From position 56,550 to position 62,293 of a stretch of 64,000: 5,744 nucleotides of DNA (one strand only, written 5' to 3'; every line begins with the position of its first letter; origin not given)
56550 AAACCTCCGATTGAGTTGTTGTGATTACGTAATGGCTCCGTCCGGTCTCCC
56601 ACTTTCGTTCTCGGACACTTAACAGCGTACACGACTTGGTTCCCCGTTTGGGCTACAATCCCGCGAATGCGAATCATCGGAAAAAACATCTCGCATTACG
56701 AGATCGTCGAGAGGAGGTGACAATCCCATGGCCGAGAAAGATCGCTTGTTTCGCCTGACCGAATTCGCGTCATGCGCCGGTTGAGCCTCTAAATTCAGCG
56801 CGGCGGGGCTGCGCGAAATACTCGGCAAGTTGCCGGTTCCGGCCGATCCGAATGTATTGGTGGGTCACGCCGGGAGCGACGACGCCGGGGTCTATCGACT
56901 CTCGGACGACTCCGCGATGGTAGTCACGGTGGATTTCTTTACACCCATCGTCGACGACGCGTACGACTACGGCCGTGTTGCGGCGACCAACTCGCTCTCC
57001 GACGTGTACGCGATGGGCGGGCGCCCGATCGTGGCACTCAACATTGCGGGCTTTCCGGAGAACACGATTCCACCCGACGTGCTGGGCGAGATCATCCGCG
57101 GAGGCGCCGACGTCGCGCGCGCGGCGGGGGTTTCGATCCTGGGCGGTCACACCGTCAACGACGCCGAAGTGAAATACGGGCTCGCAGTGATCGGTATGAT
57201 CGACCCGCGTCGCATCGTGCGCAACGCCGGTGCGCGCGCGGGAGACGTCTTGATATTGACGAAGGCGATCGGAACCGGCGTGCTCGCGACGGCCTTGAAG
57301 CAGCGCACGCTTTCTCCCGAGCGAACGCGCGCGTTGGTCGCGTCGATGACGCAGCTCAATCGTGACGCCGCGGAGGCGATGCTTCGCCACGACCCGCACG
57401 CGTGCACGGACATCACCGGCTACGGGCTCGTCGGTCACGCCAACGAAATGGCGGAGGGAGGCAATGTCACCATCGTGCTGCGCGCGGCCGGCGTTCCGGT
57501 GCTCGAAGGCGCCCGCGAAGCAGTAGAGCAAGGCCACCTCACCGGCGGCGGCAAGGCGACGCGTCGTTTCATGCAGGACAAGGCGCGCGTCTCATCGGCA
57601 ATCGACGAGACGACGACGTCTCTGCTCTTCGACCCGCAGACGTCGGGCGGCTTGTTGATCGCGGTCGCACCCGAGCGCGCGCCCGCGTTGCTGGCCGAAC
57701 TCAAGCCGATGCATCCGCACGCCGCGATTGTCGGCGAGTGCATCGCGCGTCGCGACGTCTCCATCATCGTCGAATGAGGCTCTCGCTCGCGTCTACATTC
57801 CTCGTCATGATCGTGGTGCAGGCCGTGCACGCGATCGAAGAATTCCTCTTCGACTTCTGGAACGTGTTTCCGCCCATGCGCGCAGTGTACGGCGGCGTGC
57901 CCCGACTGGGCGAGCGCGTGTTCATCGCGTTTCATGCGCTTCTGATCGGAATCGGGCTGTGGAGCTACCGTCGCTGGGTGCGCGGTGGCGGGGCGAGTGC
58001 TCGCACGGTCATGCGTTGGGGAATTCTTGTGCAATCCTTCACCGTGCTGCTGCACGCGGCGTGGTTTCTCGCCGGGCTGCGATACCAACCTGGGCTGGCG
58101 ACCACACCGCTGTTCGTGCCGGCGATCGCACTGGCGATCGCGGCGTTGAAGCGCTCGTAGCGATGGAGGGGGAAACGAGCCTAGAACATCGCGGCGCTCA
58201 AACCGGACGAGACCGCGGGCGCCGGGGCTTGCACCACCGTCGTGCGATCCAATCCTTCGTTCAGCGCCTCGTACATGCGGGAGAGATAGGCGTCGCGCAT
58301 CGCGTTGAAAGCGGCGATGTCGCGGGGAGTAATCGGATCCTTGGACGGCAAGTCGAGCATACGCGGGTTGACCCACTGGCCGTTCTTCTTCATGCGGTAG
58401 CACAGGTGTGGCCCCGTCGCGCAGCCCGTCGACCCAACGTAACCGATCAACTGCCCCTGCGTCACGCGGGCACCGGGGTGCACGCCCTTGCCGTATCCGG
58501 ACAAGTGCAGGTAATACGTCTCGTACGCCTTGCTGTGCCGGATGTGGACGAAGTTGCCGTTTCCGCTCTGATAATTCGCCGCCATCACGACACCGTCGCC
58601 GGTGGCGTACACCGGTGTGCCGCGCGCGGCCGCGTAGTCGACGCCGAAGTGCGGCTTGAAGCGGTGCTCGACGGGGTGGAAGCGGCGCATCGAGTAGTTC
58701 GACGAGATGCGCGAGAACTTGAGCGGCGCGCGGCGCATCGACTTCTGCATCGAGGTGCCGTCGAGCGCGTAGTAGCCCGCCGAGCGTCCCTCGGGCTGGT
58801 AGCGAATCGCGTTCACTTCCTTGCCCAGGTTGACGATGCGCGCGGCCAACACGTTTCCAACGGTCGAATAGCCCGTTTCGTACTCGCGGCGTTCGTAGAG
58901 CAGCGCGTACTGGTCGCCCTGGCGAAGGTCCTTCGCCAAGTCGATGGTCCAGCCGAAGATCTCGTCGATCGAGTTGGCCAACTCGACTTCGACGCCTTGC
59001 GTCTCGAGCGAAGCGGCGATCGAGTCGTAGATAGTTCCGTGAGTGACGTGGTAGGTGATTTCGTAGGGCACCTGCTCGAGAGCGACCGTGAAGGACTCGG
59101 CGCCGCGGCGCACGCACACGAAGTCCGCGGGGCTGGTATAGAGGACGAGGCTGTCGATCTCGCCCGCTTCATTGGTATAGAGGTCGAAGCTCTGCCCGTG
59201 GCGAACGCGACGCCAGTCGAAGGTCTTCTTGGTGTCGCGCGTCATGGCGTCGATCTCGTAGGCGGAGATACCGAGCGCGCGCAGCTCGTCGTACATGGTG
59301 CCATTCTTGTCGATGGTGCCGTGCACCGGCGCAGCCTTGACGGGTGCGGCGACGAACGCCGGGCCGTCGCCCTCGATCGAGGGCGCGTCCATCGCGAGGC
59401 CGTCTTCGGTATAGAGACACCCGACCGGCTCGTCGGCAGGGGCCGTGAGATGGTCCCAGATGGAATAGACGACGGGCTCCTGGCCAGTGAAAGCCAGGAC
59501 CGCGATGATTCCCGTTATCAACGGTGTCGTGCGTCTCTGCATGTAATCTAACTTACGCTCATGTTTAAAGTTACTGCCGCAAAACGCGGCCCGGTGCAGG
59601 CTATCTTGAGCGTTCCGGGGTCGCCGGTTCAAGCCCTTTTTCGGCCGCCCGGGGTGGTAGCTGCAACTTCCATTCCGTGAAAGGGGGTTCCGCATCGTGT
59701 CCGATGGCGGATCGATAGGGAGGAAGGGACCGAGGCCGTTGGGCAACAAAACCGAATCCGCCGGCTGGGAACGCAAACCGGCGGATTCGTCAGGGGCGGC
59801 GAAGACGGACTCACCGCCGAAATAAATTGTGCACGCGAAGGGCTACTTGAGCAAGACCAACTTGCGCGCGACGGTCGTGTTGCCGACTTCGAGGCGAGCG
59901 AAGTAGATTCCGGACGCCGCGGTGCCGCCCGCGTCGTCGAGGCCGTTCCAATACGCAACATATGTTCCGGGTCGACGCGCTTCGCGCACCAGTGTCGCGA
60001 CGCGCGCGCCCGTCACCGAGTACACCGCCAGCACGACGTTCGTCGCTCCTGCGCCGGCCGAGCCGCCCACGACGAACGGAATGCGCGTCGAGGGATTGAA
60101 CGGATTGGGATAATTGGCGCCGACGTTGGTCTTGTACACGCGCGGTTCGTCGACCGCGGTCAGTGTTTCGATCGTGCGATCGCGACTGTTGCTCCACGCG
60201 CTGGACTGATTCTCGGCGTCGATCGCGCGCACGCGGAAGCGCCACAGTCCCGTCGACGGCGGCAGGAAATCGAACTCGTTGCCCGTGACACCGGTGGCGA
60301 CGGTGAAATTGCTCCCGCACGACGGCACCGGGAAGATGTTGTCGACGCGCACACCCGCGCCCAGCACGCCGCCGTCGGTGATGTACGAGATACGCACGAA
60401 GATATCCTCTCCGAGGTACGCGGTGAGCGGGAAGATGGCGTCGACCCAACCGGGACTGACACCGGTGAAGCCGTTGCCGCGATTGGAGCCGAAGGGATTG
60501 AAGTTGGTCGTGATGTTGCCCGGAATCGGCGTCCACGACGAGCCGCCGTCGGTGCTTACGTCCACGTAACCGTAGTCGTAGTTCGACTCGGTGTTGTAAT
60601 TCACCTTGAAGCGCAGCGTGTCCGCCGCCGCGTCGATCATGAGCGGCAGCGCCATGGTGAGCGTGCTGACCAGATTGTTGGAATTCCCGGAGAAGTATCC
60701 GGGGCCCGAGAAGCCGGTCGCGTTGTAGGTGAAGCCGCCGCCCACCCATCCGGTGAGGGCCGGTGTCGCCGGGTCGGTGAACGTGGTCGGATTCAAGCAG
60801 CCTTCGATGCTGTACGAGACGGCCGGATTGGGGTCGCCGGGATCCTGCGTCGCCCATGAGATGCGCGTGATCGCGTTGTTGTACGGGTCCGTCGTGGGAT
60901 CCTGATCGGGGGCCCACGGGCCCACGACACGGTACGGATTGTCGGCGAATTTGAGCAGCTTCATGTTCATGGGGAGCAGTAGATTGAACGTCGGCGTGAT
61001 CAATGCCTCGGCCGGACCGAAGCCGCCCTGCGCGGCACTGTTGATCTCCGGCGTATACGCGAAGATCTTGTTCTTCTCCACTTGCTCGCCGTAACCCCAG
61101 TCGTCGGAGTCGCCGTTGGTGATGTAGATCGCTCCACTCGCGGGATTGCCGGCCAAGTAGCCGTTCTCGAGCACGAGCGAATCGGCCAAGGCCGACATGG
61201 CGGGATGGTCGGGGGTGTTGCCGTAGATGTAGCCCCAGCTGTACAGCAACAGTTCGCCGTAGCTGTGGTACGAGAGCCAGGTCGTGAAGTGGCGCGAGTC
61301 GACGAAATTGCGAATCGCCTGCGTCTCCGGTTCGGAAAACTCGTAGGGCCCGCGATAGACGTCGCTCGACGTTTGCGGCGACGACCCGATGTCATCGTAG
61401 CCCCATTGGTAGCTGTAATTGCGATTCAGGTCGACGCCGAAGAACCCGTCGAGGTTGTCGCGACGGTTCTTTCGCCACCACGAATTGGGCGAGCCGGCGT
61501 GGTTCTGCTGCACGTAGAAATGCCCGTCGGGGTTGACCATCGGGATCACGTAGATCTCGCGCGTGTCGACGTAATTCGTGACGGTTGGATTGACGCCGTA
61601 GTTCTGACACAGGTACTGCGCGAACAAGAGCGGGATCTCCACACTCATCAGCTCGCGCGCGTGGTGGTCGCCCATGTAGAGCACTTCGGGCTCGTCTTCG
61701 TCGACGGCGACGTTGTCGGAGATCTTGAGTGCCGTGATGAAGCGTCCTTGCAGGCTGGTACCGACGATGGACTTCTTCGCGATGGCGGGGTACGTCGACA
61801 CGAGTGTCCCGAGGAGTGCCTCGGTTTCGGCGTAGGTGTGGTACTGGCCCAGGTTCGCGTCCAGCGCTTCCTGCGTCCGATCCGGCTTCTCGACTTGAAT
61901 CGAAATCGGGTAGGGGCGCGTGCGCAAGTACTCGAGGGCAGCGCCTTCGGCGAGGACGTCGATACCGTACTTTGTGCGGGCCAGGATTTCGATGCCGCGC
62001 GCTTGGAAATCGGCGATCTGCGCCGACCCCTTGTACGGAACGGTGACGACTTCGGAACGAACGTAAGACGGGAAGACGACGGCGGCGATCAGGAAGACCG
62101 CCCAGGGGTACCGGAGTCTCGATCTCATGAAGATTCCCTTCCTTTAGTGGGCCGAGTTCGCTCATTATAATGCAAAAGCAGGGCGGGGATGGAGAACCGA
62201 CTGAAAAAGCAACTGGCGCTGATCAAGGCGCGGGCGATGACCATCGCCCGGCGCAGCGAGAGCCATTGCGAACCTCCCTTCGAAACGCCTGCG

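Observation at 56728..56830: selD encoded as a selenoprotein: an in-frame UGA at the Cys/Sec position that the ORF track misses, with a candidate SECIS hairpin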

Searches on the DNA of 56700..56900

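Call 50: search_rna_families(source=window, start=56700, end=56900, threshold=evalue, max_evalue=10, show_alignments=3)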
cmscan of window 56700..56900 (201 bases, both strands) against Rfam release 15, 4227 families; matches with E-value up to 10: 3.
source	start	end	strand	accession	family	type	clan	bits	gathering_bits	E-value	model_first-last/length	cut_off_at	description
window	56702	56725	-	RF03139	S4-Bacteroidia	Cis-reg; leader;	CL00119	19.4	34.7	0.048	1-27/34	no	S4-Bacteroidia ribosomal protein leader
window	56700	56731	+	RF02913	pemK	Cis-reg;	-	13.8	34.8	2.8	32-61/61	5'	pemK RNA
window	56724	56776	-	RF02523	ROSE_3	Cis-reg; thermoregulator;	-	11.7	43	4.7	1-69/69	no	Repression of heat shock gene expression (ROSE) element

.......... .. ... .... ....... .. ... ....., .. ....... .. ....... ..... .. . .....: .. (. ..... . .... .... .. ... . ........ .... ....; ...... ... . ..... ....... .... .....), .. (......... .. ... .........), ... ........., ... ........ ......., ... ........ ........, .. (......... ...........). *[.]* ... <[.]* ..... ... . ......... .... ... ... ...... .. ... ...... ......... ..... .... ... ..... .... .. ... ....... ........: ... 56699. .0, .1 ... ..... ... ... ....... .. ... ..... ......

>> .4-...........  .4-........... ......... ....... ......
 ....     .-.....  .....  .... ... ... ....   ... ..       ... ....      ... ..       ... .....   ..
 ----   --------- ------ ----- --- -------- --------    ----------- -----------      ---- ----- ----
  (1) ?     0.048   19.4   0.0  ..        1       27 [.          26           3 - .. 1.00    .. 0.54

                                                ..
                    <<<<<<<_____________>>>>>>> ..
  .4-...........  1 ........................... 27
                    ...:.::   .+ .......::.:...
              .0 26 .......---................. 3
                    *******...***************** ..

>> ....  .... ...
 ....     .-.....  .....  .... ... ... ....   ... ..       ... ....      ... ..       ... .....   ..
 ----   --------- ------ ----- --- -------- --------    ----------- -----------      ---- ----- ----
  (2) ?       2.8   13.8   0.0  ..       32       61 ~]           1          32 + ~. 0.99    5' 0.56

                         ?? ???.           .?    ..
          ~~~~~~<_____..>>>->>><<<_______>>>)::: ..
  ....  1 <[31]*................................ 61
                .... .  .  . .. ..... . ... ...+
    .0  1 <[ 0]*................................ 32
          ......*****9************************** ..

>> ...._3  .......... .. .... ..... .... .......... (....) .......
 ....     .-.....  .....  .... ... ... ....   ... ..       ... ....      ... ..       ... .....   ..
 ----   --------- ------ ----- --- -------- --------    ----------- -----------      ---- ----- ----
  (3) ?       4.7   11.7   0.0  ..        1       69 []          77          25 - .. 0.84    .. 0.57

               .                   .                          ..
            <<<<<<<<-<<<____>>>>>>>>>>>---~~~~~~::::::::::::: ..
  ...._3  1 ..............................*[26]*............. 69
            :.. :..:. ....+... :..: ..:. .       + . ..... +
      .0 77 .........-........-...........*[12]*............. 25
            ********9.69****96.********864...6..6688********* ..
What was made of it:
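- On Curated Rfam RNA families, including the SECIS families: In 56700-56900 there are only chance-level hits to unrelated families, at E of 0.05 or above and well below their gathering scores (call 50).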

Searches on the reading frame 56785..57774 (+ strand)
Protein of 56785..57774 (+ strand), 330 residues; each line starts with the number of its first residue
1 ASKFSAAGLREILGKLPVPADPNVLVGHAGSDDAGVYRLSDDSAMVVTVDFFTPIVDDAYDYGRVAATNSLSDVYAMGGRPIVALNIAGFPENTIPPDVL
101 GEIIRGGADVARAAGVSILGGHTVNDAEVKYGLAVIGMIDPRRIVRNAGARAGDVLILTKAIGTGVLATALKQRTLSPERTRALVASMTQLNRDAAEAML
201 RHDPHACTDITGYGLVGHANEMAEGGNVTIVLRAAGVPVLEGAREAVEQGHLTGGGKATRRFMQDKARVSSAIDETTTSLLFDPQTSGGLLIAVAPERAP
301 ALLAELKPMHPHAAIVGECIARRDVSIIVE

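Call 20: find_related_loci(query=window:56785-57774:+, collection=metagenome_contigs, flank=10000)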
Query window:56785-57774:+ (330 aa) in metagenome_contigs; peptide patterns used: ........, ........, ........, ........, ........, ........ (x = any residue, [..] = any of these).
495 stretches matched a pattern; 432 encode a relative of the query (tblastn E <= 1e-3); the best 80 are kept; 80 distinct loci.
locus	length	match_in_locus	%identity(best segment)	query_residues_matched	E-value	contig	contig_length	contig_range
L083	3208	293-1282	86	1-330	0e+0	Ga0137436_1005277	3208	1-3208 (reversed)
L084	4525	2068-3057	85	1-330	0e+0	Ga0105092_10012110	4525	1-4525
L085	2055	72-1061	79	1-330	0e+0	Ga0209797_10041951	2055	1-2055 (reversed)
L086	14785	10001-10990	76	1-330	4e-170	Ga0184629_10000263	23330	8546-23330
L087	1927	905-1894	76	1-330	0e+0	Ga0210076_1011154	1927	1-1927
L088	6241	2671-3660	74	1-330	4e-165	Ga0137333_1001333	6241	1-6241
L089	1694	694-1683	75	1-330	6e-177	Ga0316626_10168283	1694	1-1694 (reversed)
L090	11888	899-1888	75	1-330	4e-160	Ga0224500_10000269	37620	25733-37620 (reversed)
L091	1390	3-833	78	54-330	3e-156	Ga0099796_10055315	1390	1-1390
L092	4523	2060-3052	47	1-330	3e-96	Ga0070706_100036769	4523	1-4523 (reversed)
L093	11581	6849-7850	49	1-330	1e-94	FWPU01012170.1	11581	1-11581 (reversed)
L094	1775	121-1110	49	1-327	4e-100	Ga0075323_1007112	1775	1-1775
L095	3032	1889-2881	46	1-330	6e-96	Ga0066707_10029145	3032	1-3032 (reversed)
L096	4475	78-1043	49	1-319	2e-93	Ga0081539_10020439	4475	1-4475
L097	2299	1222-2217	46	1-329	6e-97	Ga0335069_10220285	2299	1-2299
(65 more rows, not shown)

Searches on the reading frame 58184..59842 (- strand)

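Call 28: search_protein_families(library=pfam, proteins=[window:58184-59842:-], max_evalue=0.00001)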
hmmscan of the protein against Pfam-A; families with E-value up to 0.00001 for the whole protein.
window:58184-59842:- (553 aa): 2 families
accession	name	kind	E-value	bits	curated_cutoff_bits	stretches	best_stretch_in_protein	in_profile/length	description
PF01551.29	Peptidase_M23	-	1e-30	106.2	28.7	1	397-493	2-96/96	Peptidase family M23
PF19425.4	Csd3_N2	-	2.5e-12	47.3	27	1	265-383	7-120/122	Csd3 second domain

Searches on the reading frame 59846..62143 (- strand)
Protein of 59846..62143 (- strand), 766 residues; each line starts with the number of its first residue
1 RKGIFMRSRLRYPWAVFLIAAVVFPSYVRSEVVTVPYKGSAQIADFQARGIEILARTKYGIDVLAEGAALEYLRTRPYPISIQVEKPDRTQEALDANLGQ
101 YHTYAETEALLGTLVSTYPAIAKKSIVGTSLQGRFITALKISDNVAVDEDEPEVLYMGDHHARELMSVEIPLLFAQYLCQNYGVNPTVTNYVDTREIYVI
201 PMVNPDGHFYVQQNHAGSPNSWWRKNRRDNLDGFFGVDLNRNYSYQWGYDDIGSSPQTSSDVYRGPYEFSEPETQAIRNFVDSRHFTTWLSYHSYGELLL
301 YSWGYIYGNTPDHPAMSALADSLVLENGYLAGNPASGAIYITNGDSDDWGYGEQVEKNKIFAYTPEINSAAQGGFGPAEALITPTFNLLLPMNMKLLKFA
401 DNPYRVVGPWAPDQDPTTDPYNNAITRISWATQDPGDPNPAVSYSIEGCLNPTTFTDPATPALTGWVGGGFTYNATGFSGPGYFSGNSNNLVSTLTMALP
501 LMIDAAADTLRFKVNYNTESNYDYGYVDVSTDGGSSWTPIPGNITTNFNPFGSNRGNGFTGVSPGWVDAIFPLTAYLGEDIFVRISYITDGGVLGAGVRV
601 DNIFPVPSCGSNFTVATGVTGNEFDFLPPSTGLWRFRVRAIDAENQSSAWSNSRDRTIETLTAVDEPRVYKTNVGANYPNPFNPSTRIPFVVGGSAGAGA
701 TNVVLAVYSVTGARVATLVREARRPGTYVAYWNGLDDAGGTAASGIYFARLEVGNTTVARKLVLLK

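Call 28: search_protein_families(library=pfam, proteins=[window:59846-62143:-], max_evalue=0.00001)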
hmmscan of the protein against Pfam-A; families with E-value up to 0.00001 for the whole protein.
window:59846-62143:- (766 aa): 2 families
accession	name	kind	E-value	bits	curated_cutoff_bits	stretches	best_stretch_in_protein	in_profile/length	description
PF00246.29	Peptidase_M14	-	9.7e-64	216.2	21.6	1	108-385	2-279/286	Zinc carboxypeptidase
PF20773.4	InhA-like_MAM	-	1.1e-26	93.9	26.9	1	483-603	41-160/191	Immune inhibitor A-like, MAM domain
